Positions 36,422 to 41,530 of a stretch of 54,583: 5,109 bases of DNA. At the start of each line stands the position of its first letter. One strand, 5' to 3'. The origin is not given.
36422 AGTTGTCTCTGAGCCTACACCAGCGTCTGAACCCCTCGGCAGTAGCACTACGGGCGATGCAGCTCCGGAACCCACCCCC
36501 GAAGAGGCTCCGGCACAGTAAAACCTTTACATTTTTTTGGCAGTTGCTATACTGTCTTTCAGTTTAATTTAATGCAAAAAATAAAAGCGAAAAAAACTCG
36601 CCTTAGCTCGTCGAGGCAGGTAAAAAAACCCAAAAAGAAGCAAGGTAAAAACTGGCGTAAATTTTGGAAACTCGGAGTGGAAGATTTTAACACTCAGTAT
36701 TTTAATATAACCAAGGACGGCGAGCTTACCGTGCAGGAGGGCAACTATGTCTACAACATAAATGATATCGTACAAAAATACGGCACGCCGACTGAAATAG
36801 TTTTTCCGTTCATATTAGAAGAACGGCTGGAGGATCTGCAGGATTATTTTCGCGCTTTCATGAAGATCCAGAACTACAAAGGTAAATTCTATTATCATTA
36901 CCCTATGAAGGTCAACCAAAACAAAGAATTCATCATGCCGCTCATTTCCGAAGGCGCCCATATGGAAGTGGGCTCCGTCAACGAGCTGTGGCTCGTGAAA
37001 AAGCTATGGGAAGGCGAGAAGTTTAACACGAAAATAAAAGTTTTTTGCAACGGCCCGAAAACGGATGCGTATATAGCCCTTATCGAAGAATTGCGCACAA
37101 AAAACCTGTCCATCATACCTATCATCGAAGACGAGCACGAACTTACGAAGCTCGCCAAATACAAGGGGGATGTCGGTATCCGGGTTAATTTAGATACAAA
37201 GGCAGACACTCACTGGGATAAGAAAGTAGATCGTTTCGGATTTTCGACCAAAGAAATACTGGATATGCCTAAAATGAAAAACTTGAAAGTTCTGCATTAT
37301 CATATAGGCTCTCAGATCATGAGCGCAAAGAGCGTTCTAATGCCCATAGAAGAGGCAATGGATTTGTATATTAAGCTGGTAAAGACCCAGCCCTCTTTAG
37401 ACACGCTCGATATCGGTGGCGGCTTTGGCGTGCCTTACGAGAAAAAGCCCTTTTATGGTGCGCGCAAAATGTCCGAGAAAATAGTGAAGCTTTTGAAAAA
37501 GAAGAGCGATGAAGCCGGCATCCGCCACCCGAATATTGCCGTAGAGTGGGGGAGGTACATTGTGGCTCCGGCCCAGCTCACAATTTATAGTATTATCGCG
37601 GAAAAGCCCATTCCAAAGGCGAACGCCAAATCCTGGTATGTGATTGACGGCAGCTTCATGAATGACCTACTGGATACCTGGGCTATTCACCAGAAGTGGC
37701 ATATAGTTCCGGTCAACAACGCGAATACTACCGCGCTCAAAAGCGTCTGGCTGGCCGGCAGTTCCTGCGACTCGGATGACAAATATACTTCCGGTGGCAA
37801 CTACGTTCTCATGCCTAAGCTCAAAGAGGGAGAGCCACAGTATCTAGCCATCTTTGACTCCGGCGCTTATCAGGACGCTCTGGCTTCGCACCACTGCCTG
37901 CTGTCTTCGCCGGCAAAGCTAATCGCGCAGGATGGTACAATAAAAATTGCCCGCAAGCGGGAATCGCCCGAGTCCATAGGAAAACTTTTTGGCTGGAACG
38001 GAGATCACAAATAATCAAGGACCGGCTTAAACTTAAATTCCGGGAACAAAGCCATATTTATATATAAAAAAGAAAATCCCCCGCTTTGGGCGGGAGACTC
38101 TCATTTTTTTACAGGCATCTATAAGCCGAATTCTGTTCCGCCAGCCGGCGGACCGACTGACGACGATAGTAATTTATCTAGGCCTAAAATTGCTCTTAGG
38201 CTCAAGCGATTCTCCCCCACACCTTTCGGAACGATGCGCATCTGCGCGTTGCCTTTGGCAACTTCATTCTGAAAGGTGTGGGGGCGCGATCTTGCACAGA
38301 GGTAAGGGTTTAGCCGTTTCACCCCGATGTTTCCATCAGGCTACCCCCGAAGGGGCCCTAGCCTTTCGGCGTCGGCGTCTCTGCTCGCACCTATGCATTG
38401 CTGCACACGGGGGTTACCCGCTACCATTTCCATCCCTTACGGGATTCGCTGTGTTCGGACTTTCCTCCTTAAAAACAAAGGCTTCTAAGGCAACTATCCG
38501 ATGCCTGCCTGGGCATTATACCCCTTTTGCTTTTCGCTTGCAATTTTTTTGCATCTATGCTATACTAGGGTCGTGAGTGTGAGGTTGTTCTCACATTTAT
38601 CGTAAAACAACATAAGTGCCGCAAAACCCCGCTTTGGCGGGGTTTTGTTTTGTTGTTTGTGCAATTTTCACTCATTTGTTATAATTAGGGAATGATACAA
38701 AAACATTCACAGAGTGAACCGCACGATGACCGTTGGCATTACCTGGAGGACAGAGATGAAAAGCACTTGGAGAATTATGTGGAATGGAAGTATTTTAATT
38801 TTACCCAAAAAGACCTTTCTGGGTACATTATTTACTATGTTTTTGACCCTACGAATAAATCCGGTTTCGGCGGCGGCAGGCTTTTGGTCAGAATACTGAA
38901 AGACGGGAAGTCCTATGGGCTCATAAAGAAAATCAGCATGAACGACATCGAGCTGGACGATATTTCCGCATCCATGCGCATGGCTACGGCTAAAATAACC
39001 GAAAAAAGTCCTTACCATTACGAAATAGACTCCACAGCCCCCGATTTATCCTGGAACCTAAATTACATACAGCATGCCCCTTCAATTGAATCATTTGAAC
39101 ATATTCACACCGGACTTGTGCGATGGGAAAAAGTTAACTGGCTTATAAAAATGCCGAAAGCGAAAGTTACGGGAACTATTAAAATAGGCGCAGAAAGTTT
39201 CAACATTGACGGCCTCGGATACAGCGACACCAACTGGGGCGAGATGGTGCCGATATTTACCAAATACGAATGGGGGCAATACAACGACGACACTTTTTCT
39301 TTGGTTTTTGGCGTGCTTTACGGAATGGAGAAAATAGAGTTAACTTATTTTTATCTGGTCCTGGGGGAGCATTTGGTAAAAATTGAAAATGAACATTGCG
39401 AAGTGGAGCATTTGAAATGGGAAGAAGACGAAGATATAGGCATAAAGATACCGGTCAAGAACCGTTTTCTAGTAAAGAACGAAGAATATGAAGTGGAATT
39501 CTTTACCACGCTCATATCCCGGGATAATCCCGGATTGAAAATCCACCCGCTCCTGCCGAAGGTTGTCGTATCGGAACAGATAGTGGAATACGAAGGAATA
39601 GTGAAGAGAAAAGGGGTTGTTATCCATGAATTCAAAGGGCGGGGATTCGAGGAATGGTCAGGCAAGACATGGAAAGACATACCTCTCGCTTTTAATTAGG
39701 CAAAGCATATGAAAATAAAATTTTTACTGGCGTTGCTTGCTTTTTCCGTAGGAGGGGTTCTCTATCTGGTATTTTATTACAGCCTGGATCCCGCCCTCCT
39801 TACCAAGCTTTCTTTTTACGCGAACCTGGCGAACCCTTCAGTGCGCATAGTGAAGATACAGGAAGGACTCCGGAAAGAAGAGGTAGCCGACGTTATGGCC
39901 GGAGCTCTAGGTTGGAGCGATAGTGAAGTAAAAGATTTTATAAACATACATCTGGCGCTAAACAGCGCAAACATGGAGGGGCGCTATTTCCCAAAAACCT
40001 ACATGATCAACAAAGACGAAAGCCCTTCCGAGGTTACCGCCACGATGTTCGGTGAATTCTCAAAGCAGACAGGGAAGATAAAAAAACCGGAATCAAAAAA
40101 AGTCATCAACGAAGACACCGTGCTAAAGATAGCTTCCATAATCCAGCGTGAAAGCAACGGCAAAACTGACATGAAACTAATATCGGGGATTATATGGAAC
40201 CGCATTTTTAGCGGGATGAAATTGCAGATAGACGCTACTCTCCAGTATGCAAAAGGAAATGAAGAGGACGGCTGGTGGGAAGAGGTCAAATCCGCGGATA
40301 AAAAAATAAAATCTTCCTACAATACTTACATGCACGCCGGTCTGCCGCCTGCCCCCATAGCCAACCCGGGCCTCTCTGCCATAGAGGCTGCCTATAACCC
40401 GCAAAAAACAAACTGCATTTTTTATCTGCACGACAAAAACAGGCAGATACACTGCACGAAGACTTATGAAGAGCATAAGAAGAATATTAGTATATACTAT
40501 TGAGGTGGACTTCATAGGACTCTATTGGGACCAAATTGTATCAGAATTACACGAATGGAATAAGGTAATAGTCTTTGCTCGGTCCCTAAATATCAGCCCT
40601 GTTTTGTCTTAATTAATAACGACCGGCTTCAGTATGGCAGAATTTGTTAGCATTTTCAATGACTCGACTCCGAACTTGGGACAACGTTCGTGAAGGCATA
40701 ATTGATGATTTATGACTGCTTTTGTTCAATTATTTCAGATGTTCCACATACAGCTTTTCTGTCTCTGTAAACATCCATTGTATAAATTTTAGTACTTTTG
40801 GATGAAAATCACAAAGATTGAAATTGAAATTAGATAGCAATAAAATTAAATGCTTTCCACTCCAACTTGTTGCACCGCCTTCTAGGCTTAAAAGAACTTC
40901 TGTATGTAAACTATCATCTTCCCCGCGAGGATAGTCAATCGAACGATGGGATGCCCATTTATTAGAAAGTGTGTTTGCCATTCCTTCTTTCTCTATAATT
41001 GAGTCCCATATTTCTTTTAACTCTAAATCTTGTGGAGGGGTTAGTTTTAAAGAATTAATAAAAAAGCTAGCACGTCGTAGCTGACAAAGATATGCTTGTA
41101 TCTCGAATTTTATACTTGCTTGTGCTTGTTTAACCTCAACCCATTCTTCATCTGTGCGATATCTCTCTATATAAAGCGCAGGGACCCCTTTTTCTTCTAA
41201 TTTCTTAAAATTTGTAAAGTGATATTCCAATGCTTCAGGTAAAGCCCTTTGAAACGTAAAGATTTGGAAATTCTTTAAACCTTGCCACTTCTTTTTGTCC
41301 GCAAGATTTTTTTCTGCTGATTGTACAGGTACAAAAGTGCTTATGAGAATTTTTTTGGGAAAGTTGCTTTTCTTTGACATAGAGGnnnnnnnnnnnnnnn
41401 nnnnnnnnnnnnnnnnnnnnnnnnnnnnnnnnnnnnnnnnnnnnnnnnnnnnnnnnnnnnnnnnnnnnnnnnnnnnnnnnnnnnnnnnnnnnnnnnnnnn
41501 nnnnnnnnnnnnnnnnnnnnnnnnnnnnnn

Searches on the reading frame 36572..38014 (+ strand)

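Call 11: search_protein_families(library=pfam, proteins=[window:36572-38014:+], max_evalue=0.001)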
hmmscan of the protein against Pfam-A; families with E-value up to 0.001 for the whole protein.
window:36572-38014:+ (480 aa): 2 families
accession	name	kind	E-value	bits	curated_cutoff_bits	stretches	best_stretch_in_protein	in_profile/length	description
PF02784.22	Orn_Arg_deC_N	-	7.7e-30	104.5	23.4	1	97-332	9-247/247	Pyridoxal-dependent decarboxylase, pyridoxal binding domain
PF00278.28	Orn_DAP_Arg_deC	-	5.2e-06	27.1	23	1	333-431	6-95/95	Pyridoxal-dependent decarboxylase, C-terminal sheet domain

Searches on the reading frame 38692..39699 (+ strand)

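Call 11: search_protein_families(library=pfam, proteins=[window:38692-39699:+], max_evalue=0.001)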
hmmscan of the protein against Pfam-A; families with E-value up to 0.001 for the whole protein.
window:38692-39699:+ (335 aa): 1 family
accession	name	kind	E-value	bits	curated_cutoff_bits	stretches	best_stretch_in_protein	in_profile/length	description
PF23213.1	DUF7065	-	8.4e-05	23.1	27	1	75-184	72-182/183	Domain of unknown function (DUF7065)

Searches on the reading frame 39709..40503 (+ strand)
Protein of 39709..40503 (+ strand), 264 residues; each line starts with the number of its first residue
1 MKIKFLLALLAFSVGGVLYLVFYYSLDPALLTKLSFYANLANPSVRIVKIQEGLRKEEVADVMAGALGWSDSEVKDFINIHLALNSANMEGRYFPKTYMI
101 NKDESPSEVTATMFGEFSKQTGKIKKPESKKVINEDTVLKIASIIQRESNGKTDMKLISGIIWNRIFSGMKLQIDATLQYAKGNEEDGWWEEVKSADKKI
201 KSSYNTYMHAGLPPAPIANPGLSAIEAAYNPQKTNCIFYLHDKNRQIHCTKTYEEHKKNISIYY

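Call 11: search_protein_families(library=pfam, proteins=[window:39709-40503:+], max_evalue=0.001)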
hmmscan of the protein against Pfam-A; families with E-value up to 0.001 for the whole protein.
window:39709-40503:+ (264 aa): 1 family
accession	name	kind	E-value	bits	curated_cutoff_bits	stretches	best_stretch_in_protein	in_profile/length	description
PF02618.21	YceG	-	3.3e-56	191.2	32.4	1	32-260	53-273/275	YceG-like family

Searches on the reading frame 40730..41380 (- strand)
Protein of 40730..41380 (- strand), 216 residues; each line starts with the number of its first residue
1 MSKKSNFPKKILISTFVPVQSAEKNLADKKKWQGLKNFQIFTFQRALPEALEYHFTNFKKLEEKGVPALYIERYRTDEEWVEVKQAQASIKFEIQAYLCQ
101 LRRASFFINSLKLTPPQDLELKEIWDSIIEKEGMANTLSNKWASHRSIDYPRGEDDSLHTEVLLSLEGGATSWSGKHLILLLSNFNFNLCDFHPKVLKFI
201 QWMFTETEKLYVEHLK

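Call 3: search_protein_families(library=pfam, proteins=[window:40730-41380:-], max_evalue=1)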
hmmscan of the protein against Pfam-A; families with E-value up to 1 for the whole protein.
window:40730-41380:- (216 aa): 0 families

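Call 4: search_protein_families(library=padloc, proteins=[window:40730-41380:-], max_evalue=1)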
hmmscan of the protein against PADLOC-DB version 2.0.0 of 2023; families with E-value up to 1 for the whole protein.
window:40730-41380:- (216 aa): 0 families

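Call 5: search_protein_families(library=ncbifam, proteins=[window:40730-41380:-], max_evalue=1)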
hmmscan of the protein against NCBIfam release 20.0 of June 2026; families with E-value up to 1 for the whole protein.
window:40730-41380:- (216 aa): 1 family
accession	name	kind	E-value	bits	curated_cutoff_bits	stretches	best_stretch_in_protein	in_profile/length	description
NF041032.1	NurA_Pyro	equivalog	0.041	12.7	650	1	42-95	340-391/450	DNA double-strand break repair nuclease NurA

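Call 6: search_protein_families(library=phrogs, proteins=[window:40730-41380:-], max_evalue=1)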
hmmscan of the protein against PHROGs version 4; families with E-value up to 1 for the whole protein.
window:40730-41380:- (216 aa): 0 families

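Call 26: search_protein_representatives(protein=window:40730-41380:-)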
Query: 216 residues. Proteins with E-value up to 0.001 (for the whole library): 22; up to 1e-10: 16; up to 1e-30: 6. The best 22 are listed.
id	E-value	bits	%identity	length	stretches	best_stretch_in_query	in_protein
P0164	2.1e-54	200.8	78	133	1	95-212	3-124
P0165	1.8e-46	174.9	48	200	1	35-206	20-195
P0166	3.3e-40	154.4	45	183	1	37-206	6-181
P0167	5.1e-35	137.5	40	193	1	38-209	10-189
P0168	6.2e-35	137.2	42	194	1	42-216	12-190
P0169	1.4e-33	132.8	43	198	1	35-209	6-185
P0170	5.0e-29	117.9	38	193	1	36-207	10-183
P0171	2.0e-28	116.0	38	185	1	35-206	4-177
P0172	5.6e-28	114.5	48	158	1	35-171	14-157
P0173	3.0e-26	108.8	36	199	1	36-207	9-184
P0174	2.6e-24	102.5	34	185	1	36-205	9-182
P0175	2.8e-22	95.9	39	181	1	48-205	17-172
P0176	1.1e-20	90.6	37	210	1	35-209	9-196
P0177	9.4e-17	77.8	30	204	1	35-205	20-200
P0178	1.8e-12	63.8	37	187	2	89-208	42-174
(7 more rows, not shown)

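Call 50: search_protein_families(library=pfam, alignment_id=A4, max_evalue=0.01)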
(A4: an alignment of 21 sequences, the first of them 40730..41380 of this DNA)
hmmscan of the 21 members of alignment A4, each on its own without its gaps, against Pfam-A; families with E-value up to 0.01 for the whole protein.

A. member 1, window:40730-41380:- (216 aa): 0 families

B. families by the number of members that match (of 21 scanned): 1 family
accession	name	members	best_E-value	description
PF19486.4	DUF6022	1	0.0011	Family of unknown function (DUF6022)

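Call 55: find_related_loci(query=A5, collection=metagenome_contigs, flank=6000)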
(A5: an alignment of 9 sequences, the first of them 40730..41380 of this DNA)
Query A5 (216 aa) in metagenome_contigs; peptide patterns used: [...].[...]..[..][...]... (x = any residue, [..] = any of these).
123 stretches matched a pattern; 9 encode a relative of the query (tblastn E <= 1e-3); 9 distinct loci.
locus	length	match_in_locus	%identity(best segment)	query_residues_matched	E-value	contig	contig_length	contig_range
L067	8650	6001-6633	81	1-211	1e-122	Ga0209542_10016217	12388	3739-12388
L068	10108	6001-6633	81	1-211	1e-122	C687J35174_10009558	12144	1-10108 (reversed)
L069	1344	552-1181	80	1-210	7e-124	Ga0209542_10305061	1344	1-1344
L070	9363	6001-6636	67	1-211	5e-100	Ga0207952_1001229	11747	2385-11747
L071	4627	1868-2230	76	95-211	1e-59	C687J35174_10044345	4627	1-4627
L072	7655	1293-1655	76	95-211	1e-59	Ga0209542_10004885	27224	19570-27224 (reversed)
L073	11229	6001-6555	45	26-209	3e-47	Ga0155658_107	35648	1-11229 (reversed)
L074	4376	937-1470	45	35-208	4e-45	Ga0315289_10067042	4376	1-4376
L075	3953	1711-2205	28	39-208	2e-10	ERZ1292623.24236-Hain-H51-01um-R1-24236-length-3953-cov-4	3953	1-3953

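Call 78: search_protein_families(library=pfam, proteins=[L067:136-4437:+, L067:4445-5959:+, L070:610-2910:+, L070:3394-4578:+, L070:5465-5953:+, L073:1692-3377:+, L073:5257-5961:+], max_evalue=0.001)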
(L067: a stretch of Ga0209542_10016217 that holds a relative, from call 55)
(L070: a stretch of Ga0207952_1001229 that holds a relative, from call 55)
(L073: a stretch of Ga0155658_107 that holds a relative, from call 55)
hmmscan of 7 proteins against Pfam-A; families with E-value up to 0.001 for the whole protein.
L067:136-4437:+ (1434 aa): 1 family
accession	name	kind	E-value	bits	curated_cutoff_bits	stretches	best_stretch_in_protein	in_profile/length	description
PF24883.2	NPHP3_N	-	0.00012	22.8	24.8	1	142-276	16-144/164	Nephrocystin 3, N-terminal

L067:4445-5959:+ (505 aa): 0 families

L070:610-2910:+ (767 aa): 0 families

L070:3394-4578:+ (395 aa): 0 families

L070:5465-5953:+ (163 aa): 0 families

L073:1692-3377:+ (562 aa): 0 families

L073:5257-5961:+ (235 aa): 0 families

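Call 83: search_protein_families(library=pfam, alignment_id=A4, max_evalue=10)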
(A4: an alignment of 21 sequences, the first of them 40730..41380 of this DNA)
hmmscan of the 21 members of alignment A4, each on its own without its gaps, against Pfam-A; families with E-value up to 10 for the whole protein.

A. member 1, window:40730-41380:- (216 aa): 0 families

B. families by the number of members that match (of 21 scanned): 5 families
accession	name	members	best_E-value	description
PF19486.4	DUF6022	1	0.0011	Family of unknown function (DUF6022)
PF11435.13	She2p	1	0.058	RNA binding protein She2p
PF01803.21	LIM_bind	1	0.077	LIM-domain binding protein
PF08863.15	YolD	1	0.11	YolD-like protein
PF21487.2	Tas3_C-hel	1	0.13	Tas3, C-terminal helical domains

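Call 86: search_solved_structures(query=A4, max_evalue=10)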
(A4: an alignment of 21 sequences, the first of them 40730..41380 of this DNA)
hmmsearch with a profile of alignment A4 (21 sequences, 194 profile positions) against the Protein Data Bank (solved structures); distinct sequences matched with E-value up to 10: 2.
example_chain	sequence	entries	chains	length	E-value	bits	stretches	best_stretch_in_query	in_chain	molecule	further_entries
4w60_A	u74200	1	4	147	0.7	12.9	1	22-94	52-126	Late protein H7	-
9d7o_G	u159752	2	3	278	1.7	11.7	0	113-135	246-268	CH103 Fab light chain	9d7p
